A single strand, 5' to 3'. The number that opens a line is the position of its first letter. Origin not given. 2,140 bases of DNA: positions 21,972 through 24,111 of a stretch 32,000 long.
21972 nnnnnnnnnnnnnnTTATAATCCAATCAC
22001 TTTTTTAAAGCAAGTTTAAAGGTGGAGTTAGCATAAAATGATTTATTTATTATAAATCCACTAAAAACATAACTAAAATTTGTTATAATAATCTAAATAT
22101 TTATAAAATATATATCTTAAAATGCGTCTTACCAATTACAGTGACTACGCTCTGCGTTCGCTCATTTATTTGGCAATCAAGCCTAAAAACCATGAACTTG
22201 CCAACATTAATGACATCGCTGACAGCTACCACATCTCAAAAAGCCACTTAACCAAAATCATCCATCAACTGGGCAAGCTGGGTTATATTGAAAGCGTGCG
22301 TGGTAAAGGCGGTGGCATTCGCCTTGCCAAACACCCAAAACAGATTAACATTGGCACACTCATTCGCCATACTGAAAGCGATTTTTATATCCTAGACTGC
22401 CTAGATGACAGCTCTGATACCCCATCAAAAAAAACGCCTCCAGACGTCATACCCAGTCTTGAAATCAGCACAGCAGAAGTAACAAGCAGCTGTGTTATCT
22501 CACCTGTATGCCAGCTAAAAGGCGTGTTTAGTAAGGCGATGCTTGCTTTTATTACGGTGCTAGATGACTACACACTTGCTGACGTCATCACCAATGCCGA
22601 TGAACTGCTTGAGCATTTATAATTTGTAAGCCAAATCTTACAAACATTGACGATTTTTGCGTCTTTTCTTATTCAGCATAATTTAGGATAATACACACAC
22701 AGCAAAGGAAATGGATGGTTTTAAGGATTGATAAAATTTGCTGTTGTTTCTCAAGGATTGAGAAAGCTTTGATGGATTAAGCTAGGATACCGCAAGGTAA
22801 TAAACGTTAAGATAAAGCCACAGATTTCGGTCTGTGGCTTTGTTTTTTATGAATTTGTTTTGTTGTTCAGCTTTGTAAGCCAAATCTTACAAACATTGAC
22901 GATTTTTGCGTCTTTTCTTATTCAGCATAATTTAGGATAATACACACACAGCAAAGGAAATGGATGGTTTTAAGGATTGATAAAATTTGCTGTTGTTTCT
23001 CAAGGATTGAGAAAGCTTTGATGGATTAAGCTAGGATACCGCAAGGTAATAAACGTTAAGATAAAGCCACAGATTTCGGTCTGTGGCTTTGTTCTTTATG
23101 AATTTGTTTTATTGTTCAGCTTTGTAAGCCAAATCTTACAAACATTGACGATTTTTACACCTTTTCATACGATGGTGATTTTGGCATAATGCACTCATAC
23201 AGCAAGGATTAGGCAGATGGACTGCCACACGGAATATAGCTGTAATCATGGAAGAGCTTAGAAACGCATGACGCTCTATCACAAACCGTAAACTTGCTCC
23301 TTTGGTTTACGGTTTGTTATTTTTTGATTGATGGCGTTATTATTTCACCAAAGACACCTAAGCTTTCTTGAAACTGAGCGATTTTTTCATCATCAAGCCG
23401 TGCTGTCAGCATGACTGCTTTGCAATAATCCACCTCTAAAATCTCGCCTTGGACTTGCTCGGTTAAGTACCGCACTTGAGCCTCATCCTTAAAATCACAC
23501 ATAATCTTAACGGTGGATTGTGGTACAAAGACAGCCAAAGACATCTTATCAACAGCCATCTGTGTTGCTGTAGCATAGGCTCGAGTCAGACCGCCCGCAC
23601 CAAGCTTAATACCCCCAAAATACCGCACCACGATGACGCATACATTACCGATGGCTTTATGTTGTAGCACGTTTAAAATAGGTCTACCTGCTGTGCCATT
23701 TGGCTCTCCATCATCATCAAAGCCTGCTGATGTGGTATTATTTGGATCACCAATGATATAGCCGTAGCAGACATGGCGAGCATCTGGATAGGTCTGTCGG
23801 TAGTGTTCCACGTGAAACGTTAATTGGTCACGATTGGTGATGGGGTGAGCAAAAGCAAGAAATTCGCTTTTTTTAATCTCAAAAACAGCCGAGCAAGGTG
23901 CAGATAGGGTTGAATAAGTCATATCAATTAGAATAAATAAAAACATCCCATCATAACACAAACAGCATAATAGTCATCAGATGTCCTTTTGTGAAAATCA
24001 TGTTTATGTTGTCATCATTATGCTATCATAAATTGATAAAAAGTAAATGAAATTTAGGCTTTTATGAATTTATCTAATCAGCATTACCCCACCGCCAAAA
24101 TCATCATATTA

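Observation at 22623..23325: Tandem array of three GacA-box-driven, GGA-rich sRNA genes (Csr/Rsm family) between an Rrf2 regulator gene and yigZ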

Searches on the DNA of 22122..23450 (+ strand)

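Call 4: search_rna_families(source=window, start=22500, end=23450, threshold=evalue, max_evalue=10, show_alignments=4)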
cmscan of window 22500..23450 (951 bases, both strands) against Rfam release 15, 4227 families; matches with E-value up to 10: 15.
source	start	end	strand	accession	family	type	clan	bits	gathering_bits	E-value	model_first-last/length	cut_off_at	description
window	22785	22919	+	RF01770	rimP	Cis-reg; leader;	-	20.8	47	1.1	1-102/102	no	Gammaprotebacteria rimP leader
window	22593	22676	-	RF02390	sau-41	Gene; sRNA;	-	19.9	80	2.1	1-156/156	no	Staphylococcus sRNA sau-41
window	23107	23198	-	RF02106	DLEU2_2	Gene; lncRNA;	-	19.9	45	8.1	1-90/90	no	Deleted in lymphocytic leukemia 2 conserved region 2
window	22789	22866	+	RF04128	MIR8562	Gene; miRNA;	-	19.7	211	0.49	72-171/242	no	MIR8562 microRNA precursor family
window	22804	22907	-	RF02053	STnc430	Gene; sRNA;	-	18.7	47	3.6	1-162/162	no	Enterobacterial sRNA STnc430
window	23048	23163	-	RF02550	RnaG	Gene; sRNA;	-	17.6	153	4.6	1-120/120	no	RnaG sRNA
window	23361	23399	-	RF00204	snoR12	Gene; snRNA; snoRNA; CD-box;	-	17.5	39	3.6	1-83/83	no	Small nucleolar RNA R12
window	22772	22844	+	RF02057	STnc40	Gene; sRNA;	-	17.3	45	5.1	1-70/70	no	Salmonella enterica sRNA STnc40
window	23021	23093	+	RF02057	STnc40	Gene; sRNA;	-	17.3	45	5.1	1-70/70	no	Salmonella enterica sRNA STnc40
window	23034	23113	+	RF01770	rimP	Cis-reg; leader;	-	16.9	47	7.6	1-102/102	no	Gammaprotebacteria rimP leader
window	22914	23097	+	RF01402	STnc150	Gene; sRNA;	-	16.2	60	0.65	1-267/267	no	STnc150 Hfq binding RNA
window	23120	23245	-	RF01621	ceN126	Gene; snRNA; snoRNA; HACA-box;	-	16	80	6.5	1-131/131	no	Caenorhabditis snoRNA ceN126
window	22850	22911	+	RF02847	Ref64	Gene; sRNA;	-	15.7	44.3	9.3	1-69/69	no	Enterococcus sRNA 64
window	22807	22848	+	RF03573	mir-1954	Gene; miRNA;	-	15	99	5.9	1-82/82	no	mir-1954 microRNA precursor family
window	23264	23450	-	RF02687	RAGATH-8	Gene; sRNA;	-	9.2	86.7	9.1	38-276/276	5'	RAGATH-8 RNA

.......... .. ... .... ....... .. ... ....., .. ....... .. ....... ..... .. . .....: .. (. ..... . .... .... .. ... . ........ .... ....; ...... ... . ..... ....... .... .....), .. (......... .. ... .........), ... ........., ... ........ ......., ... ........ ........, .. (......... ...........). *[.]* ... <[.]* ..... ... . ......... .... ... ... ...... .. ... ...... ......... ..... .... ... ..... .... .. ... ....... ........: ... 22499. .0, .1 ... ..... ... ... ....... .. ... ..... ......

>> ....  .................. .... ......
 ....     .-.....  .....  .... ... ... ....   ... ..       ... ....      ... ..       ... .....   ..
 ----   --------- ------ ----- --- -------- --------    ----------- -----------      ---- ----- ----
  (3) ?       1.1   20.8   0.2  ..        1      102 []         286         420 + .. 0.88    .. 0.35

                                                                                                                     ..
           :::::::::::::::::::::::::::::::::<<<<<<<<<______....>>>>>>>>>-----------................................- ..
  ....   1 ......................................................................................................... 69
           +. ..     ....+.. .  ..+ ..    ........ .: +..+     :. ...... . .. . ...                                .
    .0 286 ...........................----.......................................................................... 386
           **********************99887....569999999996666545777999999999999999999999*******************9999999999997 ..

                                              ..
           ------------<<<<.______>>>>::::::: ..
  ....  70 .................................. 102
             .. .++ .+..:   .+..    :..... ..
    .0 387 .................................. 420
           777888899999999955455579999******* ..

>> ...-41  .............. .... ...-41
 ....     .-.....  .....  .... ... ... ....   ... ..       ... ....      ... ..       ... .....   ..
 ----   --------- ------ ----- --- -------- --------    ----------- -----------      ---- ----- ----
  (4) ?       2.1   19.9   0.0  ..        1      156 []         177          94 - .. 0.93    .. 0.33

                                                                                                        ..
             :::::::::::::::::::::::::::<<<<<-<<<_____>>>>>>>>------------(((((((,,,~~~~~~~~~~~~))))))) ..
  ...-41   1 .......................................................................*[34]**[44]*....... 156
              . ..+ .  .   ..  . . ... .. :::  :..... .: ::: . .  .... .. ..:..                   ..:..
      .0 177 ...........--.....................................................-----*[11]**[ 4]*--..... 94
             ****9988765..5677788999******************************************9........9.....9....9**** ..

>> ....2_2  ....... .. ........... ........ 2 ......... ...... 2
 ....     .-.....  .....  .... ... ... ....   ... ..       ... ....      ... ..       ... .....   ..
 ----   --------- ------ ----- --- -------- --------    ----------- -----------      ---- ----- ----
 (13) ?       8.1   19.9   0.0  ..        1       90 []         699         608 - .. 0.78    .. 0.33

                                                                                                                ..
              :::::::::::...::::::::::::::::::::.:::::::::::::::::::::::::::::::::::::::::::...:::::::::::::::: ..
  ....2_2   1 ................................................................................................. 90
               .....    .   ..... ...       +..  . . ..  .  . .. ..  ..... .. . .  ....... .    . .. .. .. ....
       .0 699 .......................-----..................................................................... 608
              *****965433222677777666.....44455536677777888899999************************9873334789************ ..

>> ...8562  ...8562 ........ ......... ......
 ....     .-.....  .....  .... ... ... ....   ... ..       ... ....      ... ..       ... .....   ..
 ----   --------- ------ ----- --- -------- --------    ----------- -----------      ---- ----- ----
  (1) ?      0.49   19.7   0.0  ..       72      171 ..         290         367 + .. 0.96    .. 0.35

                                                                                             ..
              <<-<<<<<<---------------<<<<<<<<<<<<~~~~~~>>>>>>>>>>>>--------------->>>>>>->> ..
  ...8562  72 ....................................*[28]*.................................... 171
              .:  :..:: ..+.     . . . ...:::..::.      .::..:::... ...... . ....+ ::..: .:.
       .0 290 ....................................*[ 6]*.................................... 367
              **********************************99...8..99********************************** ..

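Call 58: build_rna_model(alignment_id=A3)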
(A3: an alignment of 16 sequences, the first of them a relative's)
Model R1 built from alignment A3 (16 sequences, 189 columns); structure: RNAalifold consensus.
model positions 133; base pairs 17; branch points 1; effective number of sequences 2.13; information 0.59 bits per position. Calibrated on 0.2 Mb of random sequence (short: E-values are rough).
structure used (alignment columns):
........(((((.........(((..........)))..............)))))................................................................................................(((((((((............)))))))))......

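Call 59: search_with_rna_model(model_id=R1, source=window, max_evalue=10, show_alignments=3)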
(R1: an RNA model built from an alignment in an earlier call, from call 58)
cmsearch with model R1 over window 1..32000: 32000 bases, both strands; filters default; matches with E-value up to 10: 13.
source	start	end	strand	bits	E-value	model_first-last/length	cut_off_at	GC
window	23191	23318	+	49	1.9e-11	1-133/133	no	0.45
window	22695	22844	+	43.3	6.3e-10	1-133/133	no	0.37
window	22944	23093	+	43.3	6.3e-10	1-133/133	no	0.37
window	22811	22913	-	25.3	3.6e-05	1-133/133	no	0.35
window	23060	23182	-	22.2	0.00024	1-133/133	no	0.33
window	26700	26778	+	21.4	0.00039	1-133/133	no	0.34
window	27765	27947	+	18.9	0.0018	1-133/133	no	0.47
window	9069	9143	+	16.4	0.008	1-133/133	no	0.37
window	9153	9261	-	16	0.01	1-133/133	no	0.39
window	28504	28610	+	15.8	0.012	1-133/133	no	0.32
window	26746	26843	-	14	0.036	1-133/133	no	0.27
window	9148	9181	+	12.5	0.09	96-129/133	no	0.26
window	15452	15477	-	5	8.5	21-46/133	no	0.5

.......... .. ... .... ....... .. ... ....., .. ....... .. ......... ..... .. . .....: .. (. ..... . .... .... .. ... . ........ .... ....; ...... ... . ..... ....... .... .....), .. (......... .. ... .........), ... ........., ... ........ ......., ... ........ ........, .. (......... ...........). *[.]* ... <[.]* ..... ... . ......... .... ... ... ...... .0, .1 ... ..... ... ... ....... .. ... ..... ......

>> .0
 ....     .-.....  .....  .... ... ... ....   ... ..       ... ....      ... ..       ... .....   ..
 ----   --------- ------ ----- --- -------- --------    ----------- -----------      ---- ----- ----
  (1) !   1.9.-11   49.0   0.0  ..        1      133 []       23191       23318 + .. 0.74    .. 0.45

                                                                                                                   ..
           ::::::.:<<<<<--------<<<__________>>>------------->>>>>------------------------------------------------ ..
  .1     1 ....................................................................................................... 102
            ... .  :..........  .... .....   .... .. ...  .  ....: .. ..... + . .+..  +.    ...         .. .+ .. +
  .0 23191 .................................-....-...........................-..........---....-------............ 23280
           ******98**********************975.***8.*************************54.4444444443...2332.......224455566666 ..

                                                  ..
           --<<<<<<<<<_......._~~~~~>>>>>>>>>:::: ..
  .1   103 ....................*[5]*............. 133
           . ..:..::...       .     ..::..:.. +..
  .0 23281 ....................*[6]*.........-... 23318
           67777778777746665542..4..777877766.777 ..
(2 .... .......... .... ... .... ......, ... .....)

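Call 64: search_rna_families(sources=[L001, L029, L031, L035, L037, L039, L040, L049, L050, L051, L055], threshold=gathering)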
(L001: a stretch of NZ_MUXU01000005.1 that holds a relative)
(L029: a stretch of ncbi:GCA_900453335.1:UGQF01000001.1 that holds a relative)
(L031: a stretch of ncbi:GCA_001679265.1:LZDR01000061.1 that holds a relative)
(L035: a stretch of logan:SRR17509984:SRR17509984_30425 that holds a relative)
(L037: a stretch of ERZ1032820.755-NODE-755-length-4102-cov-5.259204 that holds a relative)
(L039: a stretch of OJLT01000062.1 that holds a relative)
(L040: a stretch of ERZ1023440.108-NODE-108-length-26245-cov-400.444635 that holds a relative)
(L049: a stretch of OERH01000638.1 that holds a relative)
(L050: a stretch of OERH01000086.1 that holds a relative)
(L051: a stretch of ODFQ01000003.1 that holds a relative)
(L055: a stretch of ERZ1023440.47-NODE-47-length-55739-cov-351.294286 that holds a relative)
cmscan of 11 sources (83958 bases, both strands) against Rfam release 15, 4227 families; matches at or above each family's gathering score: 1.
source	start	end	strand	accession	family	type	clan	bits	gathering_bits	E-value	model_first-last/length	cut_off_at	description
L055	5250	5342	-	RF00059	TPP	Cis-reg; riboswitch;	-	69.9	54.3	1.4e-11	1-105/105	no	TPP riboswitch aptamer (THI element)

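Call 65: search_with_rna_model(model_id=R1, sources=[L002, L003, L004, L005, L006, L007, L008, L009, L010, L011, L012, L013, L014, L015, L016, L017, L018, L019, L020, L021, L022, L023, L024, L025, L026, L027, L028, L032, L034, L036, L038, L041, L044, L047, L057, L060], max_evalue=0.01)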
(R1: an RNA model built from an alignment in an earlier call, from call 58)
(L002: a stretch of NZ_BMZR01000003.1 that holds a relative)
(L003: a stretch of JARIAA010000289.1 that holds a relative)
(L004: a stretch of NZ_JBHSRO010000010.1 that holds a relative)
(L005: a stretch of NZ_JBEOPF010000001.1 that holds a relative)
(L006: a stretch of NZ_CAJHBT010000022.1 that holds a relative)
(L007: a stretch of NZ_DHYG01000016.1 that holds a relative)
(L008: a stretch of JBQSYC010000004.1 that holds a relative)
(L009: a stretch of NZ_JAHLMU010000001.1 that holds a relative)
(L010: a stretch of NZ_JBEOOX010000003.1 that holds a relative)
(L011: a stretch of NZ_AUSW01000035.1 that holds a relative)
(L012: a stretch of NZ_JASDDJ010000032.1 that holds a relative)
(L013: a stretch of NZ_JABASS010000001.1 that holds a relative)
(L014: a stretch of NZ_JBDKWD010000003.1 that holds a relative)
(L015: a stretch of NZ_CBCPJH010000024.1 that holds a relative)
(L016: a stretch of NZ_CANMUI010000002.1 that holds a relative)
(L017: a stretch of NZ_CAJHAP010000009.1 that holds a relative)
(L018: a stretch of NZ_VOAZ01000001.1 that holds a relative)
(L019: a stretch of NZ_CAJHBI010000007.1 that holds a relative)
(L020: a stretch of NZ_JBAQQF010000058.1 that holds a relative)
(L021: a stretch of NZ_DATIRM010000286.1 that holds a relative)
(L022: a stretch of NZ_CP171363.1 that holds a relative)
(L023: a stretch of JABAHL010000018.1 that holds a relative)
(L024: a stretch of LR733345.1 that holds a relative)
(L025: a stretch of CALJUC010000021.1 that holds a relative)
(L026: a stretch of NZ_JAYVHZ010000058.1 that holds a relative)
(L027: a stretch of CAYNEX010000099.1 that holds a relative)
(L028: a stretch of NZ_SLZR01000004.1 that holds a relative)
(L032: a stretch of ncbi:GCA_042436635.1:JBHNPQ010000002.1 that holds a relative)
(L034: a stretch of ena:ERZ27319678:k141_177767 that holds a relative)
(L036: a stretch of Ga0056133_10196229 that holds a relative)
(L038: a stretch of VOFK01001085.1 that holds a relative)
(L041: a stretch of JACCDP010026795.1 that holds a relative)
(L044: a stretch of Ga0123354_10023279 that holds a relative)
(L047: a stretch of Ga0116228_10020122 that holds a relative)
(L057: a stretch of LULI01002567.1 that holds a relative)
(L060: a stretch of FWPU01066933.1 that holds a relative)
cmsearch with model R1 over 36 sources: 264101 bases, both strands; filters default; matches with E-value up to 0.01: 5.
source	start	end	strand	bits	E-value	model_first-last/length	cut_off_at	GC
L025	2177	2308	+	23.8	0.00072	1-133/133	no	0.38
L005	6113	6202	+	23.5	0.00089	1-133/133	no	0.4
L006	6534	6644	-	23.4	0.00092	1-133/133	no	0.32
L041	2047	2187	-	21.3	0.0035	1-133/133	no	0.37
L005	6170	6267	-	20.1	0.0071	1-133/133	no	0.37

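Call 82: search_with_rna_model(model_id=R1, sources=[L062, L063, L064, L065, L066, L067, L068, L069, L070, L071], max_evalue=0.01)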
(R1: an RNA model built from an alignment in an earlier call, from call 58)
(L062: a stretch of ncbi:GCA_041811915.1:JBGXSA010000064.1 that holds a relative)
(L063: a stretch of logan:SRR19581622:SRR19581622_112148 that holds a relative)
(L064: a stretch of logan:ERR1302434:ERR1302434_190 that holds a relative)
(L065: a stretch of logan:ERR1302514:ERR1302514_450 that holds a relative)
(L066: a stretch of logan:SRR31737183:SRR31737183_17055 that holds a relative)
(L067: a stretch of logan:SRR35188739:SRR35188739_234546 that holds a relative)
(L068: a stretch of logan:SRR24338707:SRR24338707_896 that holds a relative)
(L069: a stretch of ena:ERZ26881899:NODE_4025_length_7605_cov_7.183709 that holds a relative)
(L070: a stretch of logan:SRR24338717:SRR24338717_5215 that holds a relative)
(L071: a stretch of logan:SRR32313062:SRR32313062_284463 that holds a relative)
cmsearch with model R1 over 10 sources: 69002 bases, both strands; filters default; matches with E-value up to 0.01: 2.
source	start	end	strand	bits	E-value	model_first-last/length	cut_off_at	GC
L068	7570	7653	+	18.8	0.0042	1-133/133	no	0.32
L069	5539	5622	+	17.5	0.0087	1-133/133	no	0.33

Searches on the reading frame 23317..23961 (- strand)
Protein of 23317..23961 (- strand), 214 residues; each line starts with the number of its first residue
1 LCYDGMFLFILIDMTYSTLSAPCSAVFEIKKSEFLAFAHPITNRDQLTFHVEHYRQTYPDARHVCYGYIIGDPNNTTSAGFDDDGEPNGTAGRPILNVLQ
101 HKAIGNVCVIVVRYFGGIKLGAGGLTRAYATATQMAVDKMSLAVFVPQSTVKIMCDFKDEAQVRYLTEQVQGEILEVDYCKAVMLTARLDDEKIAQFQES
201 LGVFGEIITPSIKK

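Call 69: search_protein_families(library=pfam, proteins=[window:23317-23961:-])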
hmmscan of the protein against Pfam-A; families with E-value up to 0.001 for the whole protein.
window:23317-23961:- (214 aa): 2 families
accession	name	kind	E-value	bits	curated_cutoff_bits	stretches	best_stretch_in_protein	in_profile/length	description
PF01205.25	UPF0029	-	2.8e-36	124.2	27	1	30-136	1-106/107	Uncharacterized protein family UPF0029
PF09186.17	DUF1949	-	9.3e-06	25.9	23.7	1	155-201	3-49/56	Domain of unknown function (DUF1949)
